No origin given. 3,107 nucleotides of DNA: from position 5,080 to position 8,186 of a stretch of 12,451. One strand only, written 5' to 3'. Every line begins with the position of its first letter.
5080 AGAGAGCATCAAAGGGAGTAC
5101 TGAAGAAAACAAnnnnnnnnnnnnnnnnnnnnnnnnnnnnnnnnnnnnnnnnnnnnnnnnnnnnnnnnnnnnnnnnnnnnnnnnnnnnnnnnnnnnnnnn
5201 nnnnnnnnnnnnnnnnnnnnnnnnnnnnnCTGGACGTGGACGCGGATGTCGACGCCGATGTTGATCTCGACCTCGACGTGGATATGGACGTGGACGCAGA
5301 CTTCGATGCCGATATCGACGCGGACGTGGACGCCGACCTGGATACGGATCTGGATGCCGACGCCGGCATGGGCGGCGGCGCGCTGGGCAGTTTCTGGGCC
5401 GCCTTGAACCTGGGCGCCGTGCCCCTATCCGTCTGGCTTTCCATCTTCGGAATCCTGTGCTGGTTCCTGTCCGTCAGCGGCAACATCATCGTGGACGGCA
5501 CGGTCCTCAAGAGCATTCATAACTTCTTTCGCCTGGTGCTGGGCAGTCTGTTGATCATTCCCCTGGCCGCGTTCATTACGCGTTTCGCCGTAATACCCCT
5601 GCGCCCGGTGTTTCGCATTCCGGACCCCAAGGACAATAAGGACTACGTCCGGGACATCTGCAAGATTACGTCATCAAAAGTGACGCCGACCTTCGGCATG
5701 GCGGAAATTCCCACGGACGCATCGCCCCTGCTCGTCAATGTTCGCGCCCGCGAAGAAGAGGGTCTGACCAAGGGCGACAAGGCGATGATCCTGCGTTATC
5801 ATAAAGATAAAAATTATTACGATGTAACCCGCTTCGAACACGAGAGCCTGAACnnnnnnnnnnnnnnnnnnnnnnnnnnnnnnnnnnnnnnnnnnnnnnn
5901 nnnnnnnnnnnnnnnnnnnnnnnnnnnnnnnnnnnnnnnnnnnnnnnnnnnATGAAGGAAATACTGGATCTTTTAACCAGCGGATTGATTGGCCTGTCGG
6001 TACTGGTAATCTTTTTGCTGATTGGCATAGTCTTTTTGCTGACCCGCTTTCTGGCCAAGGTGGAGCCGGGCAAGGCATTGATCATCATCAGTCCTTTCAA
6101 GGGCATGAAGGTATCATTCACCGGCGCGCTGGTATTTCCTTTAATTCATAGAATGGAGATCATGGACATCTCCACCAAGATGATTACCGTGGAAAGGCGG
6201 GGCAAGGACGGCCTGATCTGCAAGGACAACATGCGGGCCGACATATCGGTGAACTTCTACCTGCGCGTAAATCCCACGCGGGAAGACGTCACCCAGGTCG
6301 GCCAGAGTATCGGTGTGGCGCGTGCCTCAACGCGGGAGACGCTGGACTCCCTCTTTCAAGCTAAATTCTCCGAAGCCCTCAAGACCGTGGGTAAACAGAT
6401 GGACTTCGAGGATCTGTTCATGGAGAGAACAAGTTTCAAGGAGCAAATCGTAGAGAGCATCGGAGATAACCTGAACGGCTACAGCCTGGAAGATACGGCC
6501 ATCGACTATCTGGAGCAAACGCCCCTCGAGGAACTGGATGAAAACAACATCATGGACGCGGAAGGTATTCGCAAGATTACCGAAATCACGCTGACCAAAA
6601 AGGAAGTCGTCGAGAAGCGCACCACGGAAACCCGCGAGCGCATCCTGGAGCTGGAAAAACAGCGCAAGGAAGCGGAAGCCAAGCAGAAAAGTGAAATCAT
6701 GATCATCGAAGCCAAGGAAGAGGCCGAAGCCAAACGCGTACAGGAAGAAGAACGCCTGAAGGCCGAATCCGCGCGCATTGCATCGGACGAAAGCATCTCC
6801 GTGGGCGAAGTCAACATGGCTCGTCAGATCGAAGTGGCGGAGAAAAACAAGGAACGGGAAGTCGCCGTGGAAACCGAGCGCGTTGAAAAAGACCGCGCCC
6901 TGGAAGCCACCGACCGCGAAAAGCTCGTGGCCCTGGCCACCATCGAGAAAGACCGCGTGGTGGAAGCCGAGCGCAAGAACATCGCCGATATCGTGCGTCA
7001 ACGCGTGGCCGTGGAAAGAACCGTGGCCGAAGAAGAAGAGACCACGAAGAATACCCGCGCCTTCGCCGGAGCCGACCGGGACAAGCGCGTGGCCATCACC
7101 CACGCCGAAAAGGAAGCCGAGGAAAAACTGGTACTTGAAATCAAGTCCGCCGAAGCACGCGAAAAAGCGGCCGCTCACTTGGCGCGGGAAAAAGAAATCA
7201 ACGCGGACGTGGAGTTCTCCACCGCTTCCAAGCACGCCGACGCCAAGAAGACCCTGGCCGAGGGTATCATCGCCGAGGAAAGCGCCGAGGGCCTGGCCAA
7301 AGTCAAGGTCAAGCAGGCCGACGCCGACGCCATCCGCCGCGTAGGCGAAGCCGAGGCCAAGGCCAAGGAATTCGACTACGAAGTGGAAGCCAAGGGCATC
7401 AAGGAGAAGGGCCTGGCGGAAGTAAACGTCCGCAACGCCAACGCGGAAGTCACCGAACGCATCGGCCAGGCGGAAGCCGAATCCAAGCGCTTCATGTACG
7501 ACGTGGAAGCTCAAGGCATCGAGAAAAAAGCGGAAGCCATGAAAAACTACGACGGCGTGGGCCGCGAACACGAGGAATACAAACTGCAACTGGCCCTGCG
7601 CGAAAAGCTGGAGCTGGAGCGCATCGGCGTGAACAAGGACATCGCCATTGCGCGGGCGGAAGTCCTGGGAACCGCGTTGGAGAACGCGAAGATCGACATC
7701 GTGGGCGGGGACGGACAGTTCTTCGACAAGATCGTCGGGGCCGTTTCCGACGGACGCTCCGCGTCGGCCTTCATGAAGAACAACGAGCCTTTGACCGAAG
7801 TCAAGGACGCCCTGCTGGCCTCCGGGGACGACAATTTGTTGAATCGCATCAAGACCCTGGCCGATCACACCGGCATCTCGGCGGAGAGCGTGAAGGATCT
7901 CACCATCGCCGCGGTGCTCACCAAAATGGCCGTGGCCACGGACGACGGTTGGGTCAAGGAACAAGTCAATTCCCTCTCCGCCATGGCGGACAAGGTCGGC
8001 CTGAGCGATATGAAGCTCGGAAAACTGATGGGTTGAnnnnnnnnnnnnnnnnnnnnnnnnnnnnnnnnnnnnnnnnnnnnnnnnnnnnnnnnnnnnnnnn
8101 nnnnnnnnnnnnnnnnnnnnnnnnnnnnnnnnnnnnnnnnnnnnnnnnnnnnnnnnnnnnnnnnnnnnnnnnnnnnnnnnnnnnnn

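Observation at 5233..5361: Alternating Asp-X tract of 44 residues encoded by an in-frame (GAY-NNN) hexanucleotide repeat in the YqiJ/NfeD-like protein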

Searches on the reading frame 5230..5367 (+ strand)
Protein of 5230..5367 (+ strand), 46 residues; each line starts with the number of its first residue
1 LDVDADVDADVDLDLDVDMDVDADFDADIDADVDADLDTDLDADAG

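Call 53: search_solved_structures(query=window:5230-5367:+, max_evalue=10, show_alignments=3)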
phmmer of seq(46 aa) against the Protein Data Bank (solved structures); distinct sequences matched with E-value up to 10: 4.
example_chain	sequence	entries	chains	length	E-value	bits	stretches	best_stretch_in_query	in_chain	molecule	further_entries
7ycx_h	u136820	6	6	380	1.8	12.7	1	6-42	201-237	Negative elongation factor E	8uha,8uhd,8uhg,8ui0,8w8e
9j0n_X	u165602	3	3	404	1.9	12.5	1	6-42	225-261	Negative elongation factor E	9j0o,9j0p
7ju4_x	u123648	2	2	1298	2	12.5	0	2-46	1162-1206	CFAP91 domain-containing protein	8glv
6gml_X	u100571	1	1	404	2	12.5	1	6-42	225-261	Negative elongation factor E,Negative elongation factor E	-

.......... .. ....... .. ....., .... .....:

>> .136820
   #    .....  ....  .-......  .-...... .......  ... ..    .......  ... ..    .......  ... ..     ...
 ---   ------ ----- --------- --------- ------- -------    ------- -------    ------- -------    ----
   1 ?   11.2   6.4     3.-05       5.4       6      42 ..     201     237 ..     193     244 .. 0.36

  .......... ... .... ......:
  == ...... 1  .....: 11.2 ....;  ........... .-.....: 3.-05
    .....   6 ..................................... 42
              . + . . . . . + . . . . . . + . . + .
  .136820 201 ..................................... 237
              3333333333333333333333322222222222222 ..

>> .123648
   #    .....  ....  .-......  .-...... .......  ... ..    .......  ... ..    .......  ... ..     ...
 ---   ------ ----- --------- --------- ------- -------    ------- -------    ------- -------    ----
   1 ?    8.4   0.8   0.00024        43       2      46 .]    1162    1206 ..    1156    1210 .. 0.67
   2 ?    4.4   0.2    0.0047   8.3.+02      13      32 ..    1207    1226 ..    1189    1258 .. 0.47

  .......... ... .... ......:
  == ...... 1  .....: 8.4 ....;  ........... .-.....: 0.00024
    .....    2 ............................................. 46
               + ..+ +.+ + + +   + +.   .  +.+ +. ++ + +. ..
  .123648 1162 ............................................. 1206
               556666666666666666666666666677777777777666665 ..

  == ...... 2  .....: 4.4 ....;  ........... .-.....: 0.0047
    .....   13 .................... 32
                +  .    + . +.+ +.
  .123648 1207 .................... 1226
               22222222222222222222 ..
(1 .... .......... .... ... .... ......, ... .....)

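Call 59: find_homologous_proteins(query=window:5230-5364:+, max_evalue=1)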
Query window:5230-5364:+ (45 aa): 1 proteins with E <= 1 among 657 candidates.
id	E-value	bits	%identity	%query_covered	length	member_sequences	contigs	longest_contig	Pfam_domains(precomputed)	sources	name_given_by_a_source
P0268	4.9e-1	28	-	-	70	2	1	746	-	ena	-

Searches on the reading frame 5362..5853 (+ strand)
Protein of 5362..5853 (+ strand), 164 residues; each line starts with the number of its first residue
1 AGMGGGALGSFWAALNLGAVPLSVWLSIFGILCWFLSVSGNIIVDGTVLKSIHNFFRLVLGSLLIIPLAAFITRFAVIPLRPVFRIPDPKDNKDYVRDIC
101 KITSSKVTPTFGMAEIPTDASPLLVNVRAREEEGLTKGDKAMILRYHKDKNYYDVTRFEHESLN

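Call 8: search_protein_families(library=pfam, proteins=[window:5365-5853:+], max_evalue=10)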
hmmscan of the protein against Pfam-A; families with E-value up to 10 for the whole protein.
seq(163 aa): 1 family
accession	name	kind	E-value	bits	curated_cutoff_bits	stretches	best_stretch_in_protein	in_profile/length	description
PF16080.10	Phage_holin_2_3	-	1.1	9.7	28.8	1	13-32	15-34/56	Bacteriophage holin family HP1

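Call 21: search_protein_representatives(protein=window:5362-5853:+)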
Query: 164 residues. Proteins with E-value up to 0.001 (for the whole library): 1175; up to 1e-10: 232; up to 1e-30: 2. The best 150 are listed.
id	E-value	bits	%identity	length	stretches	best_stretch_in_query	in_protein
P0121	7.0e-50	185.4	54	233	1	5-163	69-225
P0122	7.2e-35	136.5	41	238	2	3-159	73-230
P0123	4.2e-30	121.0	43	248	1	6-160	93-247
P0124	3.9e-26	108.1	40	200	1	11-159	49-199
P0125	5.2e-25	104.5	40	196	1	13-151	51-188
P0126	1.5e-24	102.9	43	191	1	13-157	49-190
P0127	6.6e-24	100.9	34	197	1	8-158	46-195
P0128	6.9e-24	100.8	36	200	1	13-157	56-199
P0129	1.3e-23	99.9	38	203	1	13-157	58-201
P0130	6.3e-23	97.7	38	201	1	6-157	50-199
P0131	8.7e-22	94.0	35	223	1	4-158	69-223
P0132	7.0e-21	91.0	39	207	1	10-156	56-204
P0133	1.4e-20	90.1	36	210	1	6-155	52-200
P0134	2.1e-20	89.5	57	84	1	91-164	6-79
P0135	2.1e-20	89.4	34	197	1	11-154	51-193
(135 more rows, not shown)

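Call 48: find_related_loci(query=window:5362-5853:+, collection=metagenome_contigs, flank=4000)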
Query window:5362-5853:+ (164 aa) in metagenome_contigs; peptide patterns used: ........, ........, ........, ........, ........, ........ (x = any residue, [..] = any of these).
267 stretches matched a pattern, but none encodes a relative of the query by tblastn (E <= 1e-3).

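Call 49: find_related_loci(query=window:5362-5853:+, collection=genome_contigs, flank=4000)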
Query window:5362-5853:+ (164 aa) in genome_contigs; peptide patterns used: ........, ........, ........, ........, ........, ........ (x = any residue, [..] = any of these).
179 stretches matched a pattern, but none encodes a relative of the query by tblastn (E <= 1e-3).

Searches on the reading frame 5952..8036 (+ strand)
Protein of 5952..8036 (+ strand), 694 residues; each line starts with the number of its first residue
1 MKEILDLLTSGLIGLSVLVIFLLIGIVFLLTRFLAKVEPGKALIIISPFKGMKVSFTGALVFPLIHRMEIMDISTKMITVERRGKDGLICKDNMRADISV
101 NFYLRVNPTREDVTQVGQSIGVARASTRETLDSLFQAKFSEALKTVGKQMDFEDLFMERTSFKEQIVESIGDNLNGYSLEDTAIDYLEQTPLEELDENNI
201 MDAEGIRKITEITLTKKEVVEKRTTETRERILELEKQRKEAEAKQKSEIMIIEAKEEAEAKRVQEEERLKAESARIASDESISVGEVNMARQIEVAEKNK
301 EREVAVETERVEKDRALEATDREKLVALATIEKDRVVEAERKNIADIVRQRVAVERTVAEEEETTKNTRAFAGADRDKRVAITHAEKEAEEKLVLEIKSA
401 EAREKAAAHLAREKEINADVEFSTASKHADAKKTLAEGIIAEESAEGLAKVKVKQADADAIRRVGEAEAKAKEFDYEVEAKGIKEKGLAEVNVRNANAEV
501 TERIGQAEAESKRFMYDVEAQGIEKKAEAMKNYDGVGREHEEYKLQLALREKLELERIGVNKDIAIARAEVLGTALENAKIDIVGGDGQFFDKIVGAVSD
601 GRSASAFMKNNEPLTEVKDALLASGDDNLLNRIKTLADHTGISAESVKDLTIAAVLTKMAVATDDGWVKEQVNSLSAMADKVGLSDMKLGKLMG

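Call 6: search_protein_families(library=pfam, proteins=[window:5952-8036:+], max_evalue=0.01)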
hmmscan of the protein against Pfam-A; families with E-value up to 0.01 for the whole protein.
window:5952-8036:+ (694 aa): 1 family
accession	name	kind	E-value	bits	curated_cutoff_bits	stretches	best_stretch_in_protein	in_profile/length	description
PF01145.31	Band_7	-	5.7e-07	30.2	23.6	1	36-181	2-137/176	SPFH domain / Band 7 family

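Call 7: search_protein_families(library=ncbifam, proteins=[window:5952-8036:+], max_evalue=0.01)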
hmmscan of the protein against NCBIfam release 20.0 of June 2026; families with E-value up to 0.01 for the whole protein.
window:5952-8036:+ (694 aa): 0 families

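Call 56: search_protein_families(library=padloc, proteins=[window:5952-8036:+], max_evalue=0.001)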
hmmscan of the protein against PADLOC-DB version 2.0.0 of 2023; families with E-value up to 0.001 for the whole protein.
window:5952-8036:+ (694 aa): 0 families
